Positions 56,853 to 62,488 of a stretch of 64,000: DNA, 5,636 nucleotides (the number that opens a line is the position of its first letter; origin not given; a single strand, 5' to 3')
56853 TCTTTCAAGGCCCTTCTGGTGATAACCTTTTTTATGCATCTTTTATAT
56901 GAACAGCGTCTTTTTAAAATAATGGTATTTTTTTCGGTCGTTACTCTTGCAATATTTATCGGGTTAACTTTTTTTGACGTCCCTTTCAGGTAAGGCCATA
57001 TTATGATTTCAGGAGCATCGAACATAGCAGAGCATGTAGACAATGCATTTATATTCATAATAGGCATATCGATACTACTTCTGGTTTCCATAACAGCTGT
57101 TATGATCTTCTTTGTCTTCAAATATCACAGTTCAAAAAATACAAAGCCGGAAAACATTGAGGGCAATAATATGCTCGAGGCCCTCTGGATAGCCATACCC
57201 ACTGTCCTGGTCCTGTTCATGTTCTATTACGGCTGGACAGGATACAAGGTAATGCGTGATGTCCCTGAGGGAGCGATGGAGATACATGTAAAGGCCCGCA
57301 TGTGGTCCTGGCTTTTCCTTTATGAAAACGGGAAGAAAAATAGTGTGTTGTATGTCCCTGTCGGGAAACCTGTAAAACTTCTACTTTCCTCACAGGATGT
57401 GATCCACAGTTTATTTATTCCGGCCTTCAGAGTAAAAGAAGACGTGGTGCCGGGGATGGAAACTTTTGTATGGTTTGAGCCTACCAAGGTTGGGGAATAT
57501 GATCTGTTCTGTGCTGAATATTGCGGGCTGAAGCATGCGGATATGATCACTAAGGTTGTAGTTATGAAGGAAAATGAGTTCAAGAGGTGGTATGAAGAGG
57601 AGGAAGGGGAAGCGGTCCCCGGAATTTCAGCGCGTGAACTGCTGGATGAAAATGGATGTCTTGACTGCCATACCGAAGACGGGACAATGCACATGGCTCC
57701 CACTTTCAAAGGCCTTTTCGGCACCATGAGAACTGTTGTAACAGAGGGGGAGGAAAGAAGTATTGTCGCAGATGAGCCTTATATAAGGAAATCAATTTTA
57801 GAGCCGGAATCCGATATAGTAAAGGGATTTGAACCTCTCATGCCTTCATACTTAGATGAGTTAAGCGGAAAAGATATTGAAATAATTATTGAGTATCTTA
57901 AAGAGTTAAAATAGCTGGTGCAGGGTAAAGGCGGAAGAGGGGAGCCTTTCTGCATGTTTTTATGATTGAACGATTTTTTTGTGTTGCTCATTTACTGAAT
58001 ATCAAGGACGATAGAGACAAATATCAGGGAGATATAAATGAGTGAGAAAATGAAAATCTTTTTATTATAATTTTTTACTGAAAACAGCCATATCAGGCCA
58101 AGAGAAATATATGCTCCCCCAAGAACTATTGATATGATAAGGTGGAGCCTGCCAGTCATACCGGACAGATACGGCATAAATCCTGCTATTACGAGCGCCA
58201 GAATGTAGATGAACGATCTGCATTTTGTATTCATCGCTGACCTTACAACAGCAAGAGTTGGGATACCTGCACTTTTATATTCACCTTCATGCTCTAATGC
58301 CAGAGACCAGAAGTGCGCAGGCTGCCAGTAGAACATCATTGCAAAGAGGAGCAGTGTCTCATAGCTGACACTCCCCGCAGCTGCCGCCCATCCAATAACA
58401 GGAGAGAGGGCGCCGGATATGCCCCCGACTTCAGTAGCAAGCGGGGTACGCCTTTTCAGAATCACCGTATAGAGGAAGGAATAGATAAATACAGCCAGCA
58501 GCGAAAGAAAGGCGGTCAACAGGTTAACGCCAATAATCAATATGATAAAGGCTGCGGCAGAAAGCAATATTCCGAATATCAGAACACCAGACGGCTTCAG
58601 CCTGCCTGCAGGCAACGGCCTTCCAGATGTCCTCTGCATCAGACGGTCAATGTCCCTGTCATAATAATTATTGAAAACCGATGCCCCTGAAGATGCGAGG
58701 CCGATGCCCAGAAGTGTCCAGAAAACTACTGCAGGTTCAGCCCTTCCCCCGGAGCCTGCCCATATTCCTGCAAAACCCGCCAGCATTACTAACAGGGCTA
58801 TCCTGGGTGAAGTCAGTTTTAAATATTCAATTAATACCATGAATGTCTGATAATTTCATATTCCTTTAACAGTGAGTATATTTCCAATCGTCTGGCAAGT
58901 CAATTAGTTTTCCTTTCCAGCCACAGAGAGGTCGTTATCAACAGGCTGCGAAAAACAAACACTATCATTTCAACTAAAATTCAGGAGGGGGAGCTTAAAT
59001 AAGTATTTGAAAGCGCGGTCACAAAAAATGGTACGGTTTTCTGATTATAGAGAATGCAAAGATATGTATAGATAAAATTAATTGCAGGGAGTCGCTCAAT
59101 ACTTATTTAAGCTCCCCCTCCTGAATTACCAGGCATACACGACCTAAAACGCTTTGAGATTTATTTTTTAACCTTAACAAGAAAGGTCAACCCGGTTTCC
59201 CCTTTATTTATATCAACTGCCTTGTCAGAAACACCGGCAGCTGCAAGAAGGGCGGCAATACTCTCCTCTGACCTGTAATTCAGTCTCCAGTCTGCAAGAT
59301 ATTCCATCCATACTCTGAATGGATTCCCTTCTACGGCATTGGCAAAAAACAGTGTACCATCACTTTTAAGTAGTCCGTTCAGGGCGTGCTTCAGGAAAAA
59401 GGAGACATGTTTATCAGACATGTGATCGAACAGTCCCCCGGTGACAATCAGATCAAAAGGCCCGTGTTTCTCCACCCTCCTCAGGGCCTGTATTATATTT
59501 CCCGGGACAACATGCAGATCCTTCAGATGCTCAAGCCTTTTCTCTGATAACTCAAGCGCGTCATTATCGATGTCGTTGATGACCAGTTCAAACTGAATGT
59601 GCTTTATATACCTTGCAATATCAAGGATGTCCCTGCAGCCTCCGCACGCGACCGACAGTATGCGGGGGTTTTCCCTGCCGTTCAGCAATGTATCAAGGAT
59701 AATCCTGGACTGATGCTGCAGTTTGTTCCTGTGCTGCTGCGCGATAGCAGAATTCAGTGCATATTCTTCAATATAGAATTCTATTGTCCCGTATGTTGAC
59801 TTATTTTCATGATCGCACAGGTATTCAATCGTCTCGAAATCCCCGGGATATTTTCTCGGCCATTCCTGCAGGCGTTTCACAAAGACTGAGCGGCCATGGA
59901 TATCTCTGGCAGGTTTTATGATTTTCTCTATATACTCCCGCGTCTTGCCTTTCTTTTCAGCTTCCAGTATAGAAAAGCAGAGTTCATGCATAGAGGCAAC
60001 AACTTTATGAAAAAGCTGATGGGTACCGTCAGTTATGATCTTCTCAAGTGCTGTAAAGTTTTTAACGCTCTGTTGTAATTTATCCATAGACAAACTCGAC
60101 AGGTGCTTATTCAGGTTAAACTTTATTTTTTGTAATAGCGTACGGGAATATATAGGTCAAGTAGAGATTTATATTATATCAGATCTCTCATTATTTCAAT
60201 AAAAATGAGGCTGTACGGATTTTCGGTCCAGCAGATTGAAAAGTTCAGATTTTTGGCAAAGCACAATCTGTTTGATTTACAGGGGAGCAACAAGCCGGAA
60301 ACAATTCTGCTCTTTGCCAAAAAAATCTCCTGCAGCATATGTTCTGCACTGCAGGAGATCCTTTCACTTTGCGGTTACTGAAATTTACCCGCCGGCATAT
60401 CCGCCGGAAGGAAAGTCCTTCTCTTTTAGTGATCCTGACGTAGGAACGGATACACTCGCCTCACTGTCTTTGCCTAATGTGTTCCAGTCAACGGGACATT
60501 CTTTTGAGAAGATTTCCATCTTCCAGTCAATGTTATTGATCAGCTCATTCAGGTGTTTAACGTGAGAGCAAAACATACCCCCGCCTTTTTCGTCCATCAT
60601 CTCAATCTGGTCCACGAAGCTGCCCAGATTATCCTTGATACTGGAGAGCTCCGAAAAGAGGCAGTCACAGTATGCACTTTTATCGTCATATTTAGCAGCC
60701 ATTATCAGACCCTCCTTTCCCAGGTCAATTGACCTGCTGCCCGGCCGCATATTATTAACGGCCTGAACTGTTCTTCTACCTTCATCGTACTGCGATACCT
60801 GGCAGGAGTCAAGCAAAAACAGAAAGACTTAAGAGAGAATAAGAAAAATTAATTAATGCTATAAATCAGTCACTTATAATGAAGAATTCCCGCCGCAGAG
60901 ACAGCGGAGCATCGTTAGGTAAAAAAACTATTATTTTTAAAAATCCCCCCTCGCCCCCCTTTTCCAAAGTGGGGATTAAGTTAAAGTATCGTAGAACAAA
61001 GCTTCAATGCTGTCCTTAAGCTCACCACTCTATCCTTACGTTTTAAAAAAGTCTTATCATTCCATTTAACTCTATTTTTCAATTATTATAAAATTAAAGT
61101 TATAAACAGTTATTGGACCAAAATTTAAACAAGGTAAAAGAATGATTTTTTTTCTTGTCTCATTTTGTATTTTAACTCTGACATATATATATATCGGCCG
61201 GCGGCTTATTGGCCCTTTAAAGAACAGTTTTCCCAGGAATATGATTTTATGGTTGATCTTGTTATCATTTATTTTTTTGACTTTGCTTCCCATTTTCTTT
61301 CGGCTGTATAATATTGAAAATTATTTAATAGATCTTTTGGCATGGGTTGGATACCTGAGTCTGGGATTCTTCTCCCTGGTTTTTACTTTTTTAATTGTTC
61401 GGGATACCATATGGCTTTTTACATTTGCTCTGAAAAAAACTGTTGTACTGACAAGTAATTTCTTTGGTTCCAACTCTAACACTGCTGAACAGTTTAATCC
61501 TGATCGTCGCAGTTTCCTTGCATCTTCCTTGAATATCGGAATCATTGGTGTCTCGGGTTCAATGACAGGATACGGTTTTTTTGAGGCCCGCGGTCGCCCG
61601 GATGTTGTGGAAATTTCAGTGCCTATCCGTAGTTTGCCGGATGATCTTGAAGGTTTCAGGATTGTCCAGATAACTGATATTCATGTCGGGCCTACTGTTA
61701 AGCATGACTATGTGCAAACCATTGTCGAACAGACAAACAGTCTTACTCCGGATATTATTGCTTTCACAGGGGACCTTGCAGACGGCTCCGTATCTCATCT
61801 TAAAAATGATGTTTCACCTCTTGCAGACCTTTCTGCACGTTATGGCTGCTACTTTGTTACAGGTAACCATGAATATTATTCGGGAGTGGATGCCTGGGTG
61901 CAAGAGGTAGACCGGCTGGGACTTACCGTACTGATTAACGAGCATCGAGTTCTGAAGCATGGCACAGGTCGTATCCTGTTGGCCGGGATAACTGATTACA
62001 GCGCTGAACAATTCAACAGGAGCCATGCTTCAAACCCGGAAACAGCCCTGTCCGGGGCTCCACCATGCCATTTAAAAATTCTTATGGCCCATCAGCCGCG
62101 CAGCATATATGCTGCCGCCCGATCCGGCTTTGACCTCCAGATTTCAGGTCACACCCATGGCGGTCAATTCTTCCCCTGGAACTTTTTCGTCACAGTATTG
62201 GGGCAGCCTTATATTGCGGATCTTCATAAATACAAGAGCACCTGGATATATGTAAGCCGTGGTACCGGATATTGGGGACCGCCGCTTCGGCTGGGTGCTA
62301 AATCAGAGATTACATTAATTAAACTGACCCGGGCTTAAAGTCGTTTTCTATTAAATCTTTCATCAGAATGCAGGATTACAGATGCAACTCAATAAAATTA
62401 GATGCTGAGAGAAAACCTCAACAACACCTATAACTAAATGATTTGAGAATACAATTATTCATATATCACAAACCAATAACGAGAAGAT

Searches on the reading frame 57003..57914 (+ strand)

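Call 70: search_protein_families(library=pfam, proteins=[window:57003-57914:+], max_evalue=0.00001)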
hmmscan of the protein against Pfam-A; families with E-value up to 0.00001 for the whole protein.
window:57003-57914:+ (303 aa): 3 families
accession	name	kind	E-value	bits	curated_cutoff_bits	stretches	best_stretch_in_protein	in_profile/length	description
PF00116.26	COX2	-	8.3e-14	52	22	1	115-182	47-114/120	Cytochrome C oxidase subunit II, periplasmic domain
PF02790.20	COX2_TM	-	6.6e-07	29.9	22.8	1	4-73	11-81/88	Cytochrome C oxidase subunit II, transmembrane domain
PF13473.12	Cupredoxin_1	-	6.8e-07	29.7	27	1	114-171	35-93/104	Cupredoxin-like domain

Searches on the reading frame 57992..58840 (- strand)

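Call 70: search_protein_families(library=pfam, proteins=[window:57992-58840:-], max_evalue=0.00001)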
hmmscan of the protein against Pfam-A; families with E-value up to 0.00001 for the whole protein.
window:57992-58840:- (282 aa): 1 family
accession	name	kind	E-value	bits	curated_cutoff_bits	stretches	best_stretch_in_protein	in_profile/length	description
PF01040.23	UbiA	-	2.9e-57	194.3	34.2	1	19-257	2-236/250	UbiA prenyltransferase family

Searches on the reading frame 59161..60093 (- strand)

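Call 70: search_protein_families(library=pfam, proteins=[window:59161-60093:-], max_evalue=0.00001)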
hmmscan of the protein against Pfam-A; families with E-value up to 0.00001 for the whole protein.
window:59161-60093:- (310 aa): 2 families
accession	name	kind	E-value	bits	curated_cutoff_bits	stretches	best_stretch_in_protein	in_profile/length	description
PF08242.18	Methyltransf_12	-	1.9e-07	32.1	30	1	146-248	1-98/98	Methyltransferase domain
PF13649.12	Methyltransf_25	-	2.2e-06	28.7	27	1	145-239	1-91/97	Methyltransferase domain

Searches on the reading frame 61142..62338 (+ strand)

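Call 70: search_protein_families(library=pfam, proteins=[window:61142-62338:+], max_evalue=0.00001)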
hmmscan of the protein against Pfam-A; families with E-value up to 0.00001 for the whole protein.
window:61142-62338:+ (398 aa): 1 family
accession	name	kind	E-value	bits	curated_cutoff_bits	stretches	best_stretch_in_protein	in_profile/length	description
PF00149.33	Metallophos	-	8.6e-15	56.1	21.5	1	172-340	1-190/191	Calcineurin-like phosphoesterase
